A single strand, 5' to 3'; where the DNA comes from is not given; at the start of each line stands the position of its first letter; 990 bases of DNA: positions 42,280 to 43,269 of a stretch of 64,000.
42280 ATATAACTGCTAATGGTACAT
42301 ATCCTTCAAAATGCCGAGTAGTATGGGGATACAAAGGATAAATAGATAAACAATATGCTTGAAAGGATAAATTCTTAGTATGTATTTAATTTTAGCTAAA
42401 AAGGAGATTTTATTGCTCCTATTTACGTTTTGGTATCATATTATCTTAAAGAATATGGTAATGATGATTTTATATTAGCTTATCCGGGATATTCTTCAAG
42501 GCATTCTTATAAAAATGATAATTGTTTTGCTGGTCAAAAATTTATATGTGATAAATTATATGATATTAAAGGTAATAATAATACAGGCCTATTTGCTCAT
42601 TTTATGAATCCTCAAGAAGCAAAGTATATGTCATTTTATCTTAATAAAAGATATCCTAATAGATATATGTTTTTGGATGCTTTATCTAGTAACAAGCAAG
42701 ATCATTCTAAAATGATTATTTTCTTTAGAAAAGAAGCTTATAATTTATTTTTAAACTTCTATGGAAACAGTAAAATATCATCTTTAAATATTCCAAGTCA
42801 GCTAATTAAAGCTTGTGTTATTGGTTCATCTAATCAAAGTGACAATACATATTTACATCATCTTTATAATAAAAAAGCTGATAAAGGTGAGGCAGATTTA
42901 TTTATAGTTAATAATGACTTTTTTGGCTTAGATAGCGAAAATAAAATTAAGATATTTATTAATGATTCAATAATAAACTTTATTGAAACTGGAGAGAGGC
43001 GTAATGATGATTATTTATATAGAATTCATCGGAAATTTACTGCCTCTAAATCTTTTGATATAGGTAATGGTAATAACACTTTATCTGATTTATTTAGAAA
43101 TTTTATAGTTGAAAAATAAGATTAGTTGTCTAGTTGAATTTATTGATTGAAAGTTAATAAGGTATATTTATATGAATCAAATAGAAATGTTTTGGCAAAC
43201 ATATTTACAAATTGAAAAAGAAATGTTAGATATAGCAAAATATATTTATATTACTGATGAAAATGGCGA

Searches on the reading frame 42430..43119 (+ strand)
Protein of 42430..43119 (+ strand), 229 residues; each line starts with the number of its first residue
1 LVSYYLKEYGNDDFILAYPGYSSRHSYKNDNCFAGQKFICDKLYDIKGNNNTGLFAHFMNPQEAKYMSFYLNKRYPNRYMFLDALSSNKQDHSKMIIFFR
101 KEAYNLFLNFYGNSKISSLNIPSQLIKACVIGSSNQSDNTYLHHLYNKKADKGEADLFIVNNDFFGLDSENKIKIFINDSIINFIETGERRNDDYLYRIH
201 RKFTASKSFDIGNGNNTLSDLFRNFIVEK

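Call 4: search_protein_families(library=pfam, proteins=[window:42430-43119:+], max_evalue=1)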
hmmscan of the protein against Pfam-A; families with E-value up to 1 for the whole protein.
window:42430-43119:+ (229 aa): 0 families

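Call 5: search_protein_families(library=padloc, proteins=[window:42430-43119:+], max_evalue=1)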
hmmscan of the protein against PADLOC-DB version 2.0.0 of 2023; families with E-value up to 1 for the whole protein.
window:42430-43119:+ (229 aa): 0 families

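Call 7: search_protein_families(library=ncbifam, proteins=[window:42430-43119:+], max_evalue=1)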
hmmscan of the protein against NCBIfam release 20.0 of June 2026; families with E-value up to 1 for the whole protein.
window:42430-43119:+ (229 aa): 0 families

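Call 8: search_protein_families(library=phrogs, proteins=[window:42430-43119:+], max_evalue=1)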
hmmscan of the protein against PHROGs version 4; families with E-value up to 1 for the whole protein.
window:42430-43119:+ (229 aa): 0 families

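Call 9: search_solved_structures(query=window:42430-43119:+, max_evalue=10)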
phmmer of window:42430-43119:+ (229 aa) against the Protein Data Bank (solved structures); distinct sequences matched with E-value up to 10: 1.
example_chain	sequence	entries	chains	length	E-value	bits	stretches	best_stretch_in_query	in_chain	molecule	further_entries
7mcd_A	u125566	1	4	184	0.036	16.9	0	148-170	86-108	AI-designed TIM-barrel F15C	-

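Call 11: find_homologous_proteins(query=window:42430-43119:+, max_evalue=0.01)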
Query window:42430-43119:+ (229 aa): 16 proteins with E <= 0.01 among 121 candidates.
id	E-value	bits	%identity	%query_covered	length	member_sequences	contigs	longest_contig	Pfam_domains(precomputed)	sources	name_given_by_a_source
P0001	1.4e-147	507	99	100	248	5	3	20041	-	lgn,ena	-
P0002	4.6e-130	450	88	100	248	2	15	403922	-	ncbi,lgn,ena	-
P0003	7.8e-95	335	68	100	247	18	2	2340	-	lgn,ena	-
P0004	1.6e-94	334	67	100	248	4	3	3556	-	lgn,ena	-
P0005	4.6e-89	316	64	100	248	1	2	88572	-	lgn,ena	-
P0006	1.6e-61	226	65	75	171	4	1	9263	-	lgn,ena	-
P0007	1.7e-56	209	64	71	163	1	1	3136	-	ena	-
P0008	2.9e-8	52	29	97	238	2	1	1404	-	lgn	-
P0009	4.3e-8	51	29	90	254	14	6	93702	-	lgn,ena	-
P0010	5.4e-7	47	30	77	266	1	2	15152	-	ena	-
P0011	7.3e-6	44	28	83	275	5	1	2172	-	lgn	-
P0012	1.2e-5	43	44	32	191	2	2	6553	-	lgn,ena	-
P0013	8.7e-5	40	28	70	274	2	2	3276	-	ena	-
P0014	1.3e-4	40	24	100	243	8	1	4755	-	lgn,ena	-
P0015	1.3e-3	36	39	33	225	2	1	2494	-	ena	-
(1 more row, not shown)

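Call 16: find_encoding_contigs(protein=P0002, flank=10000, max_places=3)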
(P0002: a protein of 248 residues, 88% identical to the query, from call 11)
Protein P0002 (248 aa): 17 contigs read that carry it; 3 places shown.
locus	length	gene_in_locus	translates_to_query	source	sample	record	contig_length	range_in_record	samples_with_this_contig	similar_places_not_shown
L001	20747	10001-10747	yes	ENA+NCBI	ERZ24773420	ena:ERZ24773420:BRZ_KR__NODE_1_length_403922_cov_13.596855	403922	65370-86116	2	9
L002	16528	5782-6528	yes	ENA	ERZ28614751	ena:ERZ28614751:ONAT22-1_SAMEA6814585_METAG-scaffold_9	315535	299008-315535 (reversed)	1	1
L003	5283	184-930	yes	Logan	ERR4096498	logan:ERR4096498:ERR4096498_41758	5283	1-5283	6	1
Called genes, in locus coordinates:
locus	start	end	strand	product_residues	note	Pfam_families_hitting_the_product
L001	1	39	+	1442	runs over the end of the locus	PF16593:Cas9-BH, PF16592:Cas9_REC, PF13395:HNH_4, PF22702:Cas9_RuvC, PF16595:Cas9_PI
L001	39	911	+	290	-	PF01867:Cas_Cas1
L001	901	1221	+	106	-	PF09827:CRISPR_Cas2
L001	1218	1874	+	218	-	-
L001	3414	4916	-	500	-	PF01527:HTH_Tnp_1 (faint), PF13384:HTH_23 (faint), PF13551:HTH_29 (faint), PF13518:HTH_28 (weak), PF13276:HTH_21, PF00665:rve, PF13333:rve_2 (weak)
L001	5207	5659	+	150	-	-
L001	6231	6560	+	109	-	-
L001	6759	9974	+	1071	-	PF18998:Flg_new_2, PF12799:LRR_4 (faint), PF13855:LRR_8 (faint), PF09479:Flg_new (weak), PF13306:LRR_5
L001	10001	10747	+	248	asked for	-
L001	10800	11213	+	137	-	-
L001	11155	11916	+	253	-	-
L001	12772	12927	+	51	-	-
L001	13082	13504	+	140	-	-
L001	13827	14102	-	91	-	PF01817:CM_2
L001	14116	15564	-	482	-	PF00939:Na_sulph_symp, PF03600:CitMHS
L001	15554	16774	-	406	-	PF01136:Peptidase_U32, PF16325:Peptidase_U32_C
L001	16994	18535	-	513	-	PF00860:Xan_ur_permease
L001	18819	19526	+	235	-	PF00072:Response_reg, PF04397:LytTR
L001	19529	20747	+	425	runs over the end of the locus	PF14501:HATPase_c_5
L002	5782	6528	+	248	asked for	-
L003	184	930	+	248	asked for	-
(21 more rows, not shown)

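Call 17: find_encoding_contigs(protein=P0005, flank=6000, max_places=2)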
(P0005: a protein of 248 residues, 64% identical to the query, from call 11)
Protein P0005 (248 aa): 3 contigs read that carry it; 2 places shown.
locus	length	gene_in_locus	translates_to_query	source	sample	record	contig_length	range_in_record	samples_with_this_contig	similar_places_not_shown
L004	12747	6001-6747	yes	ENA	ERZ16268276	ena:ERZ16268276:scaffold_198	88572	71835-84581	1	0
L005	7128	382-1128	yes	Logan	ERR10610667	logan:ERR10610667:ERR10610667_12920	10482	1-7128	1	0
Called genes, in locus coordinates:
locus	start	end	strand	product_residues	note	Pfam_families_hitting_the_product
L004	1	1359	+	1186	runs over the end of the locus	PF00005:ABC_tran, PF13401:AAA_22 (faint), PF13304:AAA_21 (weak), PF00005:ABC_tran, PF08352:oligo_HPY, PF00005:ABC_tran, PF08352:oligo_HPY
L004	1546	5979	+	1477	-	PF09479:Flg_new (faint), PF18998:Flg_new_2, PF13855:LRR_8 (faint), PF13306:LRR_5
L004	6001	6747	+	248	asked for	-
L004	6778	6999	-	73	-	PF00145:DNA_methylase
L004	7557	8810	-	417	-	PF13173:AAA_14, PF13635:DUF4143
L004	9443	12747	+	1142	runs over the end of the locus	PF18998:Flg_new_2 (faint)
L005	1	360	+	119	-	?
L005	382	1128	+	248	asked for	-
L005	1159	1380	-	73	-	PF00145:DNA_methylase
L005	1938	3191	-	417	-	PF13173:AAA_14, PF13635:DUF4143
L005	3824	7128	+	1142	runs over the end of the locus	PF18998:Flg_new_2 (faint)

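Call 18: find_encoding_contigs(protein=P0009, flank=6000, max_places=3)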
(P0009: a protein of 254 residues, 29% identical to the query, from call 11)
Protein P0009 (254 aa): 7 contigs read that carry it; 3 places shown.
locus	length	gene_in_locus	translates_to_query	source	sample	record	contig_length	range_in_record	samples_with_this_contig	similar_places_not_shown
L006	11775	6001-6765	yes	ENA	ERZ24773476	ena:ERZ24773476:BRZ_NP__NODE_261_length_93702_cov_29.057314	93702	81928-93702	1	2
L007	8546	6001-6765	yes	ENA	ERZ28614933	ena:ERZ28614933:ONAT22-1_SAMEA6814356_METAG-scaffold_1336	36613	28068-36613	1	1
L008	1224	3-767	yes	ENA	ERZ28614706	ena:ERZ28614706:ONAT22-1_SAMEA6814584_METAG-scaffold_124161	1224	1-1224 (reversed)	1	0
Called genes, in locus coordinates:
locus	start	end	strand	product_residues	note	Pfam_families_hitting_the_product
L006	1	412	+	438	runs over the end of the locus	PF14284:PcfJ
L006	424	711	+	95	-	-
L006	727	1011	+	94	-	-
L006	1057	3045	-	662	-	PF00078:RVT_1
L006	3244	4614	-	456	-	PF00078:RVT_1 (weak)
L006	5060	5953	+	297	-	-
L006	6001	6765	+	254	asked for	-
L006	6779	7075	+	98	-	-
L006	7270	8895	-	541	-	PF00239:Resolvase, PF07508:Recombinase, PF13408:Zn_ribbon_recom, PF14287:DUF4368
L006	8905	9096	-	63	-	-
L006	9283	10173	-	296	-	PF23343:REP_ORF2-G2P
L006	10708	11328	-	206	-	-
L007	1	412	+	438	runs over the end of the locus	PF14284:PcfJ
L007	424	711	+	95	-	-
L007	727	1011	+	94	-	-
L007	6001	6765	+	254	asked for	-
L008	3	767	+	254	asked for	?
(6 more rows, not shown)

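Call 19: find_encoding_contigs(protein=P0010, flank=6000, max_places=2)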
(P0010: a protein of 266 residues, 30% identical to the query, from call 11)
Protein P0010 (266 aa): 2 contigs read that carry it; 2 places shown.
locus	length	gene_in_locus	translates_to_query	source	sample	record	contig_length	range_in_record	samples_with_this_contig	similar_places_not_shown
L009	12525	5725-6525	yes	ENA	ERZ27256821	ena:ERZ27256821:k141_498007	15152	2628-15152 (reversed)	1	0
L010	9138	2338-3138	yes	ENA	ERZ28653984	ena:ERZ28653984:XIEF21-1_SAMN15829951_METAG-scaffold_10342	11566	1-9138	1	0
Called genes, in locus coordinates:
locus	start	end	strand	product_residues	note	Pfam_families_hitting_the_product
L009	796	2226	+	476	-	-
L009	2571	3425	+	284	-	PF02899:Phage_int_SAM_1, PF13495:Phage_int_SAM_4 (weak), PF00589:Phage_integrase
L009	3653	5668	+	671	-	PF07719:TPR_2 (faint), PF13428:TPR_14 (faint), PF14559:TPR_19 (faint), PF13176:TPR_7 (faint), PF13676:TIR_2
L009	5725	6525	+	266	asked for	-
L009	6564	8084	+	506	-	PF13421:Band_7_1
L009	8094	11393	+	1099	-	PF13306:LRR_5, PF13855:LRR_8 (faint), PF13306:LRR_5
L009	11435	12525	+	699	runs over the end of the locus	PF12799:LRR_4 (faint), PF13306:LRR_5, PF13855:LRR_8 (weak), PF13306:LRR_5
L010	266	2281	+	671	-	PF07719:TPR_2 (faint), PF13428:TPR_14 (faint), PF14559:TPR_19 (faint), PF13176:TPR_7 (faint), PF13676:TIR_2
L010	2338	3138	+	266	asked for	-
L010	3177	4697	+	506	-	PF13421:Band_7_1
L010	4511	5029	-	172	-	-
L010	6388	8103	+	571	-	PF13306:LRR_5, PF13855:LRR_8 (faint), PF13306:LRR_5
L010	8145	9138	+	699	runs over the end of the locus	PF12799:LRR_4 (faint), PF13306:LRR_5, PF13855:LRR_8 (weak), PF13306:LRR_5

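Call 24: find_encoding_contigs(protein=P0001, flank=8000, max_places=3)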
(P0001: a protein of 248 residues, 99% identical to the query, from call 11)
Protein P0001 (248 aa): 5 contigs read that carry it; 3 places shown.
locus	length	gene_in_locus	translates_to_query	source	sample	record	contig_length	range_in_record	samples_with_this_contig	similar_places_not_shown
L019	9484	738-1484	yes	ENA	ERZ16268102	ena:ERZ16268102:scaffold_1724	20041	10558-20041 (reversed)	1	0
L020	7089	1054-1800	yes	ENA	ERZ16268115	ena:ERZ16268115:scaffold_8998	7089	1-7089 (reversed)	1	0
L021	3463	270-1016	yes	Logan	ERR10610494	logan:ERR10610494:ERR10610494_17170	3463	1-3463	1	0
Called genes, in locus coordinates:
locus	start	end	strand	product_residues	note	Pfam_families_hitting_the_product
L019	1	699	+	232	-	?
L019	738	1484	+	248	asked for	-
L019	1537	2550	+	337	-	-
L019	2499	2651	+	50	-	-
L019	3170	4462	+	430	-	PF00079:Serpin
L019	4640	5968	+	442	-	PF00370:FGGY_N, PF02782:FGGY_C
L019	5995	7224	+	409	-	PF06134:RhaA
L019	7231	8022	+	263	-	PF00596:Aldolase_II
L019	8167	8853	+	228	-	PF01872:RibD_C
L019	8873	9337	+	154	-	PF12682:Flavodoxin_4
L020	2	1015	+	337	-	?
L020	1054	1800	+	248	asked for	-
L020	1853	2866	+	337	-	-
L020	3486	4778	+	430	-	PF00079:Serpin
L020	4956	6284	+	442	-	PF00370:FGGY_N, PF02782:FGGY_C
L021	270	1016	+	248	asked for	-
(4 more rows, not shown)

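Call 34: predict_structure(alignment_id=A1)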
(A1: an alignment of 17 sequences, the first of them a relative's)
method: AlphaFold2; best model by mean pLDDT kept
length: 248 residues; sequences in the alignment: 17
mean_pLDDT: 61.1   pTM: 0.68
mean pLDDT of the five models: 61.1, 59.8, 59.7, 59.6, 55.9
residues with pLDDT >= 90: 0; 70-90: 104; 50-70: 68; < 50: 76
segments of 3 or more residues with pLDDT < 50: 39-112
pLDDT, mean of each block of 10 residues (from residue 1): 78 66 73 62 33 31 33 36 32 35 40 71 76 80 83 69 71 76 67 85 63 68 74 58 70
secondary structure, 60 per line:
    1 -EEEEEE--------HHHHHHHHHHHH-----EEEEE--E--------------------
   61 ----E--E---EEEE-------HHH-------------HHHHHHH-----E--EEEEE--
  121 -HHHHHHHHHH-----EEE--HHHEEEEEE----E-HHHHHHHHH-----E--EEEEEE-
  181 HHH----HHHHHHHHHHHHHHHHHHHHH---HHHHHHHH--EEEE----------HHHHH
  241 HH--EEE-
elements in order: E2-7 H16-27 E33-37 E72-75 H99-105 E114-118 H122-131 E137-139 E145-150 H157-165 E174-179 H188-208 H212-219 E222-225 H236-242 E245-247

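Call 37: fold_search(model_id=the predicted structure, library=pdb)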
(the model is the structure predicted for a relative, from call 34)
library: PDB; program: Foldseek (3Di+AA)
matches with E <= 10: 423; with E <= 0.001: 0
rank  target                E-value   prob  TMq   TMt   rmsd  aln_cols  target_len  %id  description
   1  9g9k_F                6.1e-01  0.02  0.11  0.13  21.2       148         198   11  CryoEM structure of Enterococcus italicus Csm-crRNA-CTR2 complex (4.3) bound to AMPNPP (released 2025-01-29)
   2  2lcg_MODEL_1_A        6.5e-01  0.05  0.13  0.19  13.5       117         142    4  Solution NMR structure of protein Rmet_5065 from Ralstonia metallidurans, Northeast Structural Genomics Consor (released 2011-05-18)
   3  7zvr                  7.4e-01  0.08  0.17  0.18  11.7       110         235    4  Crystal structure of the carotenoid-binding protein domain from silkworm Bombyx mori (BmCBP) complexed with zeaxanthin (released 2022-10-26)
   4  3sq3_B                7.4e-01  0.08  0.23  0.15  15.6       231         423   12  Crystal Structure Analysis of the Yeast Tyrosyl-DNA Phosphodiesterase H182A Mutant (released 2011-12-28)
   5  8hmn_A                7.8e-01  0.05  0.16  0.14  18.3       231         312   10  Crystal structure of GAPDH complexed with arsenate from Lactiplantibacillus plantarum (released 2023-12-06)
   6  9j9e_D8               7.8e-01  0.02  0.11  0.15  16.5       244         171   10  Cryo-EM structure of the type VII CRISPR-Cas14 effector complex (released 2026-03-04)
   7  6o7e_C                8.8e-01  0.02  0.14  0.13  21.3       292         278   11  Cryo-EM structure of Csm-crRNA-target RNA ternary complex in complex with AMPPNP in type III-A CRISPR-Cas system (released 2019-07-31)
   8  9g9j_F                8.8e-01  0.02  0.11  0.12  21.0       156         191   13  CryoEM structure of Enterococcus italicus Csm-crRNA complex bound to pNppA3 and AMPNPP (released 2025-01-29)
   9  5yjd_A                9.4e-01  0.03  0.13  0.16  20.7       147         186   11  Structural insights into the CRISPR-Cas-associated ribonuclease activity of Staphylococcus epidermidis Csm3 (released 2018-10-17)
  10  3kn3_A                1.1e+00  0.01  0.10  0.10  19.9       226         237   12  Crystal Structure of LysR Substrate Binding Domain (25-263) of Putative Periplasmic Protein from Wolinella succinogene (released 2009-12-01)
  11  9uuh_A                1.1e+00  0.04  0.18  0.09  19.8       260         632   11  binary complex of ATP-bound polyphosphate kinase 1 (PPK1) (released 2026-03-04)
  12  3fz6_E                1.3e+00  0.03  0.11  0.07  16.3       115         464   13  Crystal structure of glutamate decarboxylase beta from Escherichia coli: complex with xenon (released 2009-02-03)
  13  9g9f_E                1.3e+00  0.01  0.12  0.13  21.1       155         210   11  CryoEM structure of Enterococcus italicus Csm-crRNA-CTR complex bound to AMPNPP (released 2025-01-29)
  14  7www                  1.4e+00  0.04  0.19  0.15  17.8       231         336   10  Crystal Structure of Moonlighting GAPDH protein of Lactobacillus gasseri (released 2023-02-22)
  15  1xdo_A                1.4e+00  0.03  0.18  0.09  18.9       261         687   11  Crystal Structure of Escherichia coli Polyphosphate Kinase (released 2005-06-21)
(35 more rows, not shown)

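Call 38: search_protein_families(library=pfam, alignment_id=A1, max_evalue=10)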
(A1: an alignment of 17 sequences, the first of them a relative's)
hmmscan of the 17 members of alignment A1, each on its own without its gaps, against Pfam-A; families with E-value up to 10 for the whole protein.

A. member 1, P0001 (248 aa): 0 families

B. families by the number of members that match (of 17 scanned): 10 families
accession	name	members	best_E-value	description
PF01555.25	N6_N4_Mtase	1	0.036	DNA methylase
PF21484.3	Chp1-like_PIN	1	0.064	Chromo domain-containing protein 1-like, PIN domain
PF12689.13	Acid_PPase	1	0.074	Acid Phosphatase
PF02440.21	Adeno_E3_CR1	1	0.083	Adenovirus E3 region protein CR1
PF01529.25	DHHC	1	0.11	DHHC palmitoyltransferase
PF24605.1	CEMIP_X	1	0.15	CEMIP domain X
PF00615.24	RGS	1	0.17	Regulator of G protein signaling domain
PF16260.11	DUF4914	1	0.18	Domain of unknown function (DUF4914)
PF14681.12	UPRTase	1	0.21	Uracil phosphoribosyltransferase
PF15934.10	Yuri_gagarin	1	0.63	Yuri gagarin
